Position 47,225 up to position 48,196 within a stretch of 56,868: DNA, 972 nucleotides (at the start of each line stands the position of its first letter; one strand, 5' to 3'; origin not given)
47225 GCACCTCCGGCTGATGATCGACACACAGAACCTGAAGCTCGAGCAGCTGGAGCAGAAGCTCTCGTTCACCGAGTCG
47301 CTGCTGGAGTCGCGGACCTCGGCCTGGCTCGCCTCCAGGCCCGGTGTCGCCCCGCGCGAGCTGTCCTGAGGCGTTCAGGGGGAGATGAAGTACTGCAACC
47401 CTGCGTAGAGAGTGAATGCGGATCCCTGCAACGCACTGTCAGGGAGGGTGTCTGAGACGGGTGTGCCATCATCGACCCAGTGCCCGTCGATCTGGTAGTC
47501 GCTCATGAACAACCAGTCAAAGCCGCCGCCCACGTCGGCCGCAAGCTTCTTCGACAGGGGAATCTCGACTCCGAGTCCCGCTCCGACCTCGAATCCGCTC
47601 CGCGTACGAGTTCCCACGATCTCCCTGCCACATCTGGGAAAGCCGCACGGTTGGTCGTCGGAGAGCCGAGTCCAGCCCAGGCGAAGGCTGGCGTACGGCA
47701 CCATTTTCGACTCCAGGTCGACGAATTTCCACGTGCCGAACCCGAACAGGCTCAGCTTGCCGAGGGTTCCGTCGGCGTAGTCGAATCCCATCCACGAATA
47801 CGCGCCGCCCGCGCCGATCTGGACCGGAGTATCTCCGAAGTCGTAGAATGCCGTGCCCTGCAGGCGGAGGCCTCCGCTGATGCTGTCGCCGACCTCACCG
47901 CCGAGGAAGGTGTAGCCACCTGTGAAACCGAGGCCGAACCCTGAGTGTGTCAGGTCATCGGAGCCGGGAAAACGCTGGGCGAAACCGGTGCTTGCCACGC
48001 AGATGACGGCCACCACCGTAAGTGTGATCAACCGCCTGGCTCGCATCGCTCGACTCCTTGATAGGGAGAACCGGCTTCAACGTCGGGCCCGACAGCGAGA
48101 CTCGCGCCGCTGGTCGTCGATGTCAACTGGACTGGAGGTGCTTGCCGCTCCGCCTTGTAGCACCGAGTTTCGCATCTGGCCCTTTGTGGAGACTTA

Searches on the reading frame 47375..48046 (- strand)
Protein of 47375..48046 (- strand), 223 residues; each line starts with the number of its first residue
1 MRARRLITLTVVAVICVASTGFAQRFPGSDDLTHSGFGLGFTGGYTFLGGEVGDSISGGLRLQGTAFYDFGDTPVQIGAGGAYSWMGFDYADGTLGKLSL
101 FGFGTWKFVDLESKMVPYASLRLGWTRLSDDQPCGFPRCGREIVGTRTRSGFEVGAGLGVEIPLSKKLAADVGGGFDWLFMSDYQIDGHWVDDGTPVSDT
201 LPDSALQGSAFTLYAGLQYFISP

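Call 3: search_protein_families(library=pfam, proteins=[window:47375-48046:-], max_evalue=1)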
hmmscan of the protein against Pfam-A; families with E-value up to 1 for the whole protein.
window:47375-48046:- (223 aa): 2 families
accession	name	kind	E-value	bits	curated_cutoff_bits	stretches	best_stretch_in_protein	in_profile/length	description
PF13505.12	OMP_b-brl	-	4.8e-05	24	28.7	1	17-172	5-148/175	Outer membrane protein beta-barrel domain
PF19717.4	DUF6212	-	0.45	9.8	26.4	1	112-135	155-178/395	Family of unknown function (DUF6212)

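Call 4: search_protein_families(library=ncbifam, proteins=[window:47375-48046:-], max_evalue=1)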
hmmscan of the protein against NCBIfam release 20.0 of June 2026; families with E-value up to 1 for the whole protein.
window:47375-48046:- (223 aa): 0 families

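Call 75: search_protein_families(library=phrogs, proteins=[window:47375-48046:-], max_evalue=0.01)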
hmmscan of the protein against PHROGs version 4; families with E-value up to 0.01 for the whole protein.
window:47375-48046:- (223 aa): 0 families
